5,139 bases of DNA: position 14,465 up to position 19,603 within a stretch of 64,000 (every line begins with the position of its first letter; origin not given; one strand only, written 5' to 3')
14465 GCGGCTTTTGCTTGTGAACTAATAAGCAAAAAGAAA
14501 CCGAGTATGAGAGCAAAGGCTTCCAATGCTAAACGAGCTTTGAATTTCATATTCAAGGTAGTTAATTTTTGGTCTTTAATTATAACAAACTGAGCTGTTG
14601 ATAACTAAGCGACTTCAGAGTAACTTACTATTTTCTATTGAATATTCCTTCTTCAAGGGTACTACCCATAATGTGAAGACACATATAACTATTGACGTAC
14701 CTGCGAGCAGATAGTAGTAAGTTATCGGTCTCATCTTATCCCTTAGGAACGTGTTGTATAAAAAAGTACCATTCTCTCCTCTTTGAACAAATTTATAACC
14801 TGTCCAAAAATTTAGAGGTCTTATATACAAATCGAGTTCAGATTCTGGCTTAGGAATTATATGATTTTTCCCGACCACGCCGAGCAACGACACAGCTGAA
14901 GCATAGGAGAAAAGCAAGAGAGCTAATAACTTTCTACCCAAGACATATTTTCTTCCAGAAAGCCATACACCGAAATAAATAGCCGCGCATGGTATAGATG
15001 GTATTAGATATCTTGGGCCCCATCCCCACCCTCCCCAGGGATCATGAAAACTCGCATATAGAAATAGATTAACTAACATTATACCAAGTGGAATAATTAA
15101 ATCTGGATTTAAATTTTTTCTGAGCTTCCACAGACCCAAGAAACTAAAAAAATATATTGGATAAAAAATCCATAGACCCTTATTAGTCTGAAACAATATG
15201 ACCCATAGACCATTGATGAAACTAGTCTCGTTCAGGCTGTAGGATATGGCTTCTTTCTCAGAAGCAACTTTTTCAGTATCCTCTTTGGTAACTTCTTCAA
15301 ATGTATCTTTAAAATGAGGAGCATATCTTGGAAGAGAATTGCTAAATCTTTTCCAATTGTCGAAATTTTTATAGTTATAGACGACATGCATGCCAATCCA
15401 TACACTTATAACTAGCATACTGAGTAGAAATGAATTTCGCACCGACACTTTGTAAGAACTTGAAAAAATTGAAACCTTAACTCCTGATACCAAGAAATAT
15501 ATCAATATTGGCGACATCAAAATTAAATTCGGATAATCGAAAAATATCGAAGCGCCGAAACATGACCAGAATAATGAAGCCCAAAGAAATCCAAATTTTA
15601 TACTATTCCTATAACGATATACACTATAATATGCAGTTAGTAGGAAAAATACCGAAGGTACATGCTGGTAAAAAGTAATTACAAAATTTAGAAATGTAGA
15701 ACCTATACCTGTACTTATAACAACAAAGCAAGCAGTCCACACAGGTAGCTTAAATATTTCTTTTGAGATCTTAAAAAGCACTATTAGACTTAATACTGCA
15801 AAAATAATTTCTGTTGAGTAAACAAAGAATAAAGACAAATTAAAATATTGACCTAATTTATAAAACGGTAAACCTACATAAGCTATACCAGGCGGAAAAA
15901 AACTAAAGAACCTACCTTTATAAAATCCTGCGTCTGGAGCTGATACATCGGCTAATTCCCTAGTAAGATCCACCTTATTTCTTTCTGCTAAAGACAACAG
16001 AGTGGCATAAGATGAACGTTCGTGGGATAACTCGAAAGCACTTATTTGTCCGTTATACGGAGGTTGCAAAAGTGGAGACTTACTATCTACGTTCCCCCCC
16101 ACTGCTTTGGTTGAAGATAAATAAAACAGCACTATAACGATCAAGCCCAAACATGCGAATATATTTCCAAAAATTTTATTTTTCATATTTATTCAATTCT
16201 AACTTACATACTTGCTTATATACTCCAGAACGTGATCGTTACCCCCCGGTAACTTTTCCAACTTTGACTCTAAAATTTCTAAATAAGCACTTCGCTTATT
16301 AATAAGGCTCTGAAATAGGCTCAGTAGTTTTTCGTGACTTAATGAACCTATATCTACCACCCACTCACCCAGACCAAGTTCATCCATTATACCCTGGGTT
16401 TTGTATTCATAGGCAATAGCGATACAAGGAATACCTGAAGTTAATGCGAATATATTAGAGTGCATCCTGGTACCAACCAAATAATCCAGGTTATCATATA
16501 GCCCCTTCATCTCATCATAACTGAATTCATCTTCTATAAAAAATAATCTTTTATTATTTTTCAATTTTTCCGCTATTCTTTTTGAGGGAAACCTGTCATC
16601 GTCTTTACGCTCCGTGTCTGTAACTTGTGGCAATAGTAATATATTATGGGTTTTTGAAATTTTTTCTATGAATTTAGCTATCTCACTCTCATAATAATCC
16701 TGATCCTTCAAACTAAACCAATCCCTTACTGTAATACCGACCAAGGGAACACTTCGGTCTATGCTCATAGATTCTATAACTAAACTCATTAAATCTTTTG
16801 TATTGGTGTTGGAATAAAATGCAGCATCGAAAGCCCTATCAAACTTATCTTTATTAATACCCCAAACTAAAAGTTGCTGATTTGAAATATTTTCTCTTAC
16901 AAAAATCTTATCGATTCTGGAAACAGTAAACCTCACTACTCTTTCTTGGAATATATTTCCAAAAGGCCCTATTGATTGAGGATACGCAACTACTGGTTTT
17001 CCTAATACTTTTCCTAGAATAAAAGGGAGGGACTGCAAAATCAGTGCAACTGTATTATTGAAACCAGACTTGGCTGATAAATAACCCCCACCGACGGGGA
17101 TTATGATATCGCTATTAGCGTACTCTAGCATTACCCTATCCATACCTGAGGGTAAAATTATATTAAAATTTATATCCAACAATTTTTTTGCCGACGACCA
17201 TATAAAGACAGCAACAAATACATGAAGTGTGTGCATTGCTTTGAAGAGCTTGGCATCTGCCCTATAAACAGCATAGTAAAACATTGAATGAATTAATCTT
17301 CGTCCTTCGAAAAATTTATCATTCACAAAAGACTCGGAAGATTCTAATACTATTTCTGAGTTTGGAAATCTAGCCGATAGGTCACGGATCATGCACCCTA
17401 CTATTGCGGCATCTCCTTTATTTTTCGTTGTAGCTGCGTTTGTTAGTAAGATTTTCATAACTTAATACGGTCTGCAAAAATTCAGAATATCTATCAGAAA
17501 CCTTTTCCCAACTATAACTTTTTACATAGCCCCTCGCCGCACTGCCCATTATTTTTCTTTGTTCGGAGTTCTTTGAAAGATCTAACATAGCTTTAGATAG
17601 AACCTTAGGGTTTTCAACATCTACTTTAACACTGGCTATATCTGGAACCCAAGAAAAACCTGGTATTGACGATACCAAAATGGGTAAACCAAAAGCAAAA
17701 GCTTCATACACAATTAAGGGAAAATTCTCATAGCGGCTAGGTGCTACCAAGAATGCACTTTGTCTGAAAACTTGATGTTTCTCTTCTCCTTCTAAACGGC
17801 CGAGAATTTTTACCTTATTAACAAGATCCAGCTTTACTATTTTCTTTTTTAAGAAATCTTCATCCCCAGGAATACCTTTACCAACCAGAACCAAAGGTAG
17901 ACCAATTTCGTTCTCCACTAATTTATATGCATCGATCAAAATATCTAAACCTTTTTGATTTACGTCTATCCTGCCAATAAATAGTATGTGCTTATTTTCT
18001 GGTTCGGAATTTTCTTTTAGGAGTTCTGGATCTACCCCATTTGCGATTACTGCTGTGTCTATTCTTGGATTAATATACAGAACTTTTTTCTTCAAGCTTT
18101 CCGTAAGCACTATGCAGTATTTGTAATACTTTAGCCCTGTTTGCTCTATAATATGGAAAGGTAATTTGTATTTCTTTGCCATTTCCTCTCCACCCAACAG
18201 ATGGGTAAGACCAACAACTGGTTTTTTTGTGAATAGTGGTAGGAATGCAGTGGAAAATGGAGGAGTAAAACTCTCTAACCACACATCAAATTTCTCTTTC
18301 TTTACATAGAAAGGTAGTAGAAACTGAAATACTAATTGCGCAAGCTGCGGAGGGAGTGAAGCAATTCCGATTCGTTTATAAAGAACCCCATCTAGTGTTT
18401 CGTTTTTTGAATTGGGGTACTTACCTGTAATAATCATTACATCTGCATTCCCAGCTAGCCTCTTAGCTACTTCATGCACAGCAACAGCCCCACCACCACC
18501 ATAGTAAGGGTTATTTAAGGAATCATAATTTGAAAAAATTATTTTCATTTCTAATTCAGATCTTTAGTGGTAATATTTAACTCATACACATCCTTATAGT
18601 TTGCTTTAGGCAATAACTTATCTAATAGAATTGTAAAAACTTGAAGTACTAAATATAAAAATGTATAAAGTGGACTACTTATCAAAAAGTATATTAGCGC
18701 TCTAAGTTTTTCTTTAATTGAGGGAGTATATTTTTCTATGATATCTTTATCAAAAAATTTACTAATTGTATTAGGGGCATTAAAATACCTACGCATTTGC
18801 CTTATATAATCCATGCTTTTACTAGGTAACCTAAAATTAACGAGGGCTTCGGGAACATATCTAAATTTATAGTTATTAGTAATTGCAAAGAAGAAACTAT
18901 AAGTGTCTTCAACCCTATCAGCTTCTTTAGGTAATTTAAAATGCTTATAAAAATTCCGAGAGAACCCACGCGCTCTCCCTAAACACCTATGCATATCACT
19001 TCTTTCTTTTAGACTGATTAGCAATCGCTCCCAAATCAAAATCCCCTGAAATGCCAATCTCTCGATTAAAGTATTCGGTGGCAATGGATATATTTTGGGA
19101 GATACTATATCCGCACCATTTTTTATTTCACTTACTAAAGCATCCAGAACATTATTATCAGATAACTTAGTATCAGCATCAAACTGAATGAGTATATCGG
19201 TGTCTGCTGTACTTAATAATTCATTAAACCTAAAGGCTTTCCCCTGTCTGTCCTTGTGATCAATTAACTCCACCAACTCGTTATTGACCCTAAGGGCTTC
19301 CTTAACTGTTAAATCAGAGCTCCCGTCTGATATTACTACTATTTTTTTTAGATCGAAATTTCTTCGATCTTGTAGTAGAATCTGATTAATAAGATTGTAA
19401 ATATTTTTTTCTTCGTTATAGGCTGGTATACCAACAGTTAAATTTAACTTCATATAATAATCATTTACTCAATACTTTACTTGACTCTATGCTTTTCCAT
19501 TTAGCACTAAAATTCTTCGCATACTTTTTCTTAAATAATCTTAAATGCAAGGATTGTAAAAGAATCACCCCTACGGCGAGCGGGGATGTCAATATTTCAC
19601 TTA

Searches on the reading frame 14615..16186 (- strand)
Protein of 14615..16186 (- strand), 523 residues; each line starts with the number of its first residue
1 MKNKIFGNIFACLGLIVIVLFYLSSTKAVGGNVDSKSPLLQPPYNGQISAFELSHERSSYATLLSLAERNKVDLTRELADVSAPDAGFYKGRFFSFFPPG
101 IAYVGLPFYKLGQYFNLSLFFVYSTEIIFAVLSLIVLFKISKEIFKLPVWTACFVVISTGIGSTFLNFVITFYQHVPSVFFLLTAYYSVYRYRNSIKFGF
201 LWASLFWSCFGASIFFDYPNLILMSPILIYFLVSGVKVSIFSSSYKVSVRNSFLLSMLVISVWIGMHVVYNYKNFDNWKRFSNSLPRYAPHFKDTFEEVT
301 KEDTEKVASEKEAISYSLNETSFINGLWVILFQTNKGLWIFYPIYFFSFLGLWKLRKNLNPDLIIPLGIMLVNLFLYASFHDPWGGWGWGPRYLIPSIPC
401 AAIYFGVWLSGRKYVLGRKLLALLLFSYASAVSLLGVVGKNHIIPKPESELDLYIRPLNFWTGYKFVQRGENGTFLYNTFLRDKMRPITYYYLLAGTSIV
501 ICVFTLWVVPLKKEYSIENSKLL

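Call 8: search_protein_families(library=pfam, proteins=[window:14615-16186:-], max_evalue=0.001)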
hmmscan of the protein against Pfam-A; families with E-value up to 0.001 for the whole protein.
window:14615-16186:- (523 aa): 0 families

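Call 27: search_protein_families(library=ncbifam, proteins=[window:14615-16186:-], max_evalue=0.01)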
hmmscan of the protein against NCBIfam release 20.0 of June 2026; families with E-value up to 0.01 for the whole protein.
window:14615-16186:- (523 aa): 1 family
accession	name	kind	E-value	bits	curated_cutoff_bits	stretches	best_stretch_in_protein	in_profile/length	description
NF047440.1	LA3751_2_3_fam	subfamily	3.8e-12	45.8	200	2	323-435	266-386/460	LA_3751/LA_3752 family putative glycosyltransferase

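Call 28: search_protein_families(library=pfam, proteins=[window:14615-16186:-], max_evalue=1)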
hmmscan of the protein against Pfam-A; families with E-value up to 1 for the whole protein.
window:14615-16186:- (523 aa): 0 families

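Call 38: search_solved_structures(query=A3, max_evalue=10)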
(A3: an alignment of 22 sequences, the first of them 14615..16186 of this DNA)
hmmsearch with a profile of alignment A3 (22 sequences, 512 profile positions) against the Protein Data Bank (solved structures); distinct sequences matched with E-value up to 10: 1.
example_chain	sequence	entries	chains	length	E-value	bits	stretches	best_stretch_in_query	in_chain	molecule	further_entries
7f4v_aF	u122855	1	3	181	1.1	10.7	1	248-299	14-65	Photosystem I reaction center subunit III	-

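Call 39: find_homologous_proteins(query=window:14615-16186:-, max_evalue=0.00001)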
Query window:14615-16186:- (523 aa): 34 proteins with E <= 0.00001 among 8000 candidates.
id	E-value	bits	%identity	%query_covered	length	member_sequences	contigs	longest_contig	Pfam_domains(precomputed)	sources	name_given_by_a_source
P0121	0.0e+0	1178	100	100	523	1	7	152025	-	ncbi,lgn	-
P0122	2.7e-200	685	60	93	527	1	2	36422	-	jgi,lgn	-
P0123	7.8e-169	581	53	94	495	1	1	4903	PF13231.13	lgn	-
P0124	2.5e-150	520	47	94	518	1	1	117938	-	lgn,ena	-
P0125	5.5e-134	466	44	94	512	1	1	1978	PF13231.13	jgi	jgi:hypothetical protein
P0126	2.4e-133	464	44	95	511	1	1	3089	-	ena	-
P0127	1.2e-131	458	45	92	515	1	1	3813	-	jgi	jgi:hypothetical protein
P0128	2.6e-128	447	42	95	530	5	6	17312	-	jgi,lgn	jgi:hypothetical protein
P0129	7.9e-125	436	41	96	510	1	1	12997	-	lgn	-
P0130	2.0e-112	395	39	95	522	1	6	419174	-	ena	-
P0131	5.5e-109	383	39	92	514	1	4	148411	-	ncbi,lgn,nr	ncbi:MAG: hypothetical protein P4L74_06650 [Candidatus Doudnabacteria bacterium]|nr:hypothetical pro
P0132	9.1e-100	353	36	93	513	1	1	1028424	PF13231.13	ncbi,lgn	-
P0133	1.1e-97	346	36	98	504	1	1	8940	-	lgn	-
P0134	1.7e-92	329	37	97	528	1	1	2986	-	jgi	jgi:hypothetical protein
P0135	5.6e-92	327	35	95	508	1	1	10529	-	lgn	-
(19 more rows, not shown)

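Call 81: search_protein_families(library=pfam, alignment_id=A3, max_evalue=0.01)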
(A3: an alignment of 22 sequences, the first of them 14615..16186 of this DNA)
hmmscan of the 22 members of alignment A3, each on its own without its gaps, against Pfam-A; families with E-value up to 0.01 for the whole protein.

A. member 1, window:14615-16186:- (523 aa): 0 families

B. families by the number of members that match (of 22 scanned): 4 families
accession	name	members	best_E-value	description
PF13231.12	PMT_2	2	4.5e-05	Dolichyl-phosphate-mannose-protein mannosyltransferase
PF06271.18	RDD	1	1.6e-05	RDD family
PF24677.1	DUF7657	1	0.00096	Domain of unknown function (DUF7657)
PF11028.14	TMEM260-like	1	0.0044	Protein O-mannosyl-transferase TMEM260-like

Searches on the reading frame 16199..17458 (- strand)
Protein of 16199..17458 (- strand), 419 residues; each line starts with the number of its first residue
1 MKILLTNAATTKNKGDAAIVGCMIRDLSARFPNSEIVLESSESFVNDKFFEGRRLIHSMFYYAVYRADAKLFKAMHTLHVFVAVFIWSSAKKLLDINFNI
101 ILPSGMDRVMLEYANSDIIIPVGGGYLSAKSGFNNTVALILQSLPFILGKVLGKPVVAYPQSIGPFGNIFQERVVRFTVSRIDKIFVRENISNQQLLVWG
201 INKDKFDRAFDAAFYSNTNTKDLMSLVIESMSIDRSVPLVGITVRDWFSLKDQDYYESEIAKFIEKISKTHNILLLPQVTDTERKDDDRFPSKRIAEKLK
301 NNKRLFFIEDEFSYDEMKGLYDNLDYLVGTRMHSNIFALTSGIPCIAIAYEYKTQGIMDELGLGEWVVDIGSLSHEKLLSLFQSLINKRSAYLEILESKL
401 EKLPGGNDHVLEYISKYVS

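Call 8: search_protein_families(library=pfam, proteins=[window:16199-17458:-], max_evalue=0.001)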
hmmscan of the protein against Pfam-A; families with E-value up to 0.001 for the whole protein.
window:16199-17458:- (419 aa): 1 family
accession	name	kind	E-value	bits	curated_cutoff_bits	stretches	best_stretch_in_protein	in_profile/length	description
PF04230.19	PS_pyruv_trans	-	1.7e-34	120.5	25.3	1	13-351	1-279/280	Polysaccharide pyruvyl transferase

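Call 27: search_protein_families(library=ncbifam, proteins=[window:16199-17458:-], max_evalue=0.01)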
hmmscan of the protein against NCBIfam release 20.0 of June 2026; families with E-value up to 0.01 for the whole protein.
window:16199-17458:- (419 aa): 3 families
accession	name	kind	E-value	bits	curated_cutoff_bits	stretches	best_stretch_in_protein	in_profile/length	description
NF007452.0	PRK10017.1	equivalog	1.2e-32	113.3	399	1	1-391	1-395/426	colanic acid biosynthesis pyruvyl transferase WcaK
TIGR04006.1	wcaK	equivalog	2.2e-28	99.2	727.1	1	1-389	1-393/426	colanic acid biosynthesis pyruvyl transferase WcaK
TIGR03609.1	S_layer_CsaB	equivalog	1.2e-25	90.5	213.1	1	112-363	62-291/301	polysaccharide pyruvyl transferase CsaB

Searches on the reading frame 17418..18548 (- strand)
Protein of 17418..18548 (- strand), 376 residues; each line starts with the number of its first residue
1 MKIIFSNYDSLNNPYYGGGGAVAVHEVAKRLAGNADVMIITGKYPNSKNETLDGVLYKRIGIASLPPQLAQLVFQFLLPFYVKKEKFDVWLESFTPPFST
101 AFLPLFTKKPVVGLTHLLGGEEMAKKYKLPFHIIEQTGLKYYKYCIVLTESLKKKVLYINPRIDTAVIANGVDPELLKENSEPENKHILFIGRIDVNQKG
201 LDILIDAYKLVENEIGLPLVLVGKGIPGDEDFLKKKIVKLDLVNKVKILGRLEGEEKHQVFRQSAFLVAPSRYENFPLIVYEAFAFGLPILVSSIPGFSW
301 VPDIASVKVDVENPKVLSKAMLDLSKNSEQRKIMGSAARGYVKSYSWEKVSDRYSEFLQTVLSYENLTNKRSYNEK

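Call 8: search_protein_families(library=pfam, proteins=[window:17418-18548:-], max_evalue=0.001)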
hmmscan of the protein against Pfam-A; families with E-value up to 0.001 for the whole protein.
window:17418-18548:- (376 aa): 4 families
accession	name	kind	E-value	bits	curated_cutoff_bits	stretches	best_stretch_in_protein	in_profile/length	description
PF00534.26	Glycos_transf_1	-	1.7e-26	93.3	26.4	1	179-339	9-170/172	Glycosyl transferases group 1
PF13692.12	Glyco_trans_1_4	-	8.3e-24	84.9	27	1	186-327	2-142/142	Glycosyl transferases group 1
PF20706.3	GT4-conflict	-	2.5e-14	53.5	26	1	153-298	162-316/385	Family 4 Glycosyltransferase in conflict systems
PF13439.12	Glyco_transf_4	-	2e-11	44.6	28.5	1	18-175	2-169/170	Glycosyltransferase Family 4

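Call 27: search_protein_families(library=ncbifam, proteins=[window:17418-18548:-], max_evalue=0.01)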
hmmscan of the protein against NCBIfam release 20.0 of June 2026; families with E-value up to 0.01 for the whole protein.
window:17418-18548:- (376 aa): 34 families (the best 25 are shown)
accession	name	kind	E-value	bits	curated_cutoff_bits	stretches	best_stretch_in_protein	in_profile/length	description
NF046085.1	XrtY_assoc_Gly1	equivalog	3.2e-20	72.4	400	1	136-362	153-385/387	XrtY-associated glycosyltransferase XYAG1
NF038295.1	EPS_HpsP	equivalog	4.3e-20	72.1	550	1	182-355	204-381/388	hormogonium polysaccharide biosynthesis glycosyltransferase HpsP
TIGR02149.1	glgA_Coryne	subfamily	1.4e-16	60.6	302.4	1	123-361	127-390/391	glycogen synthase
NF041010.1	glycosy_Agl16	equivalog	8.5e-16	57.7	575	1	162-359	155-349/352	glycosylation protein Agl16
NF041876.1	EPS_EpsE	equivalog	7.9e-15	55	400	1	142-343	162-377/389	exopolysaccharide biosynthesis GT4 family glycosyltransferase EpsE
TIGR04157.1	glyco_rSAM_CFB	subfamily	8.5e-15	54.6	400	1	166-357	206-405/406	TIGR04157 family glycosyltransferase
TIGR03999.1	thiol_BshA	equivalog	3.3e-14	52.6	273.7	1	155-362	168-374/375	N-acetyl-alpha-D-glucosaminyl L-malate synthase BshA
TIGR03449.1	mycothiol_MshA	equivalog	3e-13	49.4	462.5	1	182-357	217-399/406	D-inositol-3-phosphate glycosyltransferase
TIGR04047.1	MSMEG_0565_glyc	hypoth_equivalog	1.3e-12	47.5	259.85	1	186-356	194-369/373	MSMEG_0565 family glycosyltransferase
NF012028.0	PRK15484.1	subfamily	1e-11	44.6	618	1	180-359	188-376/380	lipopolysaccharide N-acetylglucosaminyltransferase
TIGR03088.1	stp2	hypoth_equivalog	1.3e-10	40.9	409.05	1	175-362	183-374/374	TIGR03088 family PEP-CTERM/XrtA system glycosyltransferase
NF050063.1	ProtGlycPglJ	equivalog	2.7e-10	40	500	1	175-358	184-363/363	N-acetylgalactosamine-N,N'-diacetylbacillosaminyl-diphospho-undecaprenol 4-alpha-N-acetylgalactosaminyltransferase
TIGR02095.1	glgA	subfamily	3.1e-10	39.3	328.45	1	183-359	292-475/477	glycogen/starch synthase, ADP-glucose type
TIGR04063.1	stp3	hypoth_equivalog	8.4e-10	38.1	442.05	1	122-362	139-396/397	TIGR04063 family PEP-CTERM/XrtA system glycosyltransferase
NF047684.1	TeichurnBiosyTuaC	equivalog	2.2e-09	36.7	550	1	178-324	211-351/391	teichuronic acid biosynthesis protein TuaC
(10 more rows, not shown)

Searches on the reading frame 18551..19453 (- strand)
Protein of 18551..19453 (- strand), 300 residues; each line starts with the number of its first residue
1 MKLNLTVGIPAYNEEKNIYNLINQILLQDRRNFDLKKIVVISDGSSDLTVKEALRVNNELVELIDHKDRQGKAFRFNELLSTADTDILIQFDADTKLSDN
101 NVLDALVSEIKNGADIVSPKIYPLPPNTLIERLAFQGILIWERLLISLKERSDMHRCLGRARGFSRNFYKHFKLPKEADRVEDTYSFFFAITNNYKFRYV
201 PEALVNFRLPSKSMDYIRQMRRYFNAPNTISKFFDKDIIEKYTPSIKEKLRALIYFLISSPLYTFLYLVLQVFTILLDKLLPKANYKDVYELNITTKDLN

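Call 8: search_protein_families(library=pfam, proteins=[window:18551-19453:-], max_evalue=0.001)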
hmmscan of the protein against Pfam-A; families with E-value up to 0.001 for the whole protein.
window:18551-19453:- (300 aa): 3 families
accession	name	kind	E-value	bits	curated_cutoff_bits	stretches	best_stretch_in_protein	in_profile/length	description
PF00535.33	Glycos_transf_2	-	1.3e-19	71.2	23.3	1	6-169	1-164/168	Glycosyl transferase family 2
PF13632.12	Glyco_trans_2_3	-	8.8e-07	29.4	27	1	91-257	5-167/198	Glycosyl transferase family group 2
PF13641.12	Glyco_tranf_2_3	-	8.3e-06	26.4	27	1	5-222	3-226/230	Glycosyltransferase like family 2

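Call 27: search_protein_families(library=ncbifam, proteins=[window:18551-19453:-], max_evalue=0.01)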
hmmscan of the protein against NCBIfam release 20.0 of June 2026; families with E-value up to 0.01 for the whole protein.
window:18551-19453:- (300 aa): 18 families
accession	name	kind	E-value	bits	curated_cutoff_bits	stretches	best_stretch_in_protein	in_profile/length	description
TIGR03937.1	PgaC_IcaA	equivalog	1e-13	51.1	422.3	1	5-114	47-154/407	poly-beta-1,6-N-acetyl-D-glucosamine synthase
TIGR03965.1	mycofact_glyco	equivalog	1.1e-08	34.4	280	1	5-132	76-203/467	mycofactocin biosynthesis glycosyltransferase MftF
TIGR04283.1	glyco_like_mftF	equivalog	1.9e-07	30.9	182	1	6-110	2-97/221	TIGR04283 family arsenosugar biosynthesis glycosyltransferase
TIGR04182.1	glyco_TIGR04182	equivalog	3.6e-07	29.9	325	1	5-201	2-187/293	S-layer glycoprotein N-glycosyltransferase AglJ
NF010496.0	PRK13915.1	equivalog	4.7e-07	29.2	262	1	4-110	32-142/307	glucosyl-3-phosphoglycerate synthase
NF041865.1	EpsU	equivalog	1.2e-06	27.9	700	1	4-119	40-156/394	exopolysaccharide biosynthesis GT2 family glycosyltransferase EpsU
TIGR03111.1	glyc2_xrt_Gpos1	hypoth_equivalog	2.5e-05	23.3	363.95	1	5-117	51-163/439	TIGR03111 family XrtG-associated glycosyltransferase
NF041391.1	DPhHxTase_Halo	equivalog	2.7e-05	23.2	375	1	11-119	3-102/213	dolichyl-phosphate hexose transferase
NF041875.1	EPS_EpsD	equivalog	3e-05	23.6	370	1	6-103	2-97/325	exopolysaccharide biosynthesis glycosyltransferase EpsD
TIGR04242.1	nodulat_NodC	equivalog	3.9e-05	22.8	550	0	6-112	51-158/395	chitooligosaccharide synthase NodC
NF007986.1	PRK10714.1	equivalog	0.00023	20.3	529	1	5-118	8-123/316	undecaprenyl-phosphate 4-deoxy-4-formamido-L-arabinose transferase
NF038302.1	EPS_HpsE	equivalog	0.00053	19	300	1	4-105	2-107/307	hormogonium polysaccharide biosynthesis glycosyltransferase HpsE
NF007482.0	PRK10073.1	equivalog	0.00055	19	423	1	4-99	7-100/334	glycosyltransferase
NF050050.1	ProtGlycPglI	equivalog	0.00086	18.8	500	1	5-116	4-114/306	GalNAc(5)-diNAcBac-PP-undecaprenol beta-1,3-glucosyltransferase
NF058614.1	PPMAGASynPpgS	equivalog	0.00094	18.7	370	1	8-117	5-109/226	polyprenyl-phospho-N-acetylgalactosaminyl synthase PpgS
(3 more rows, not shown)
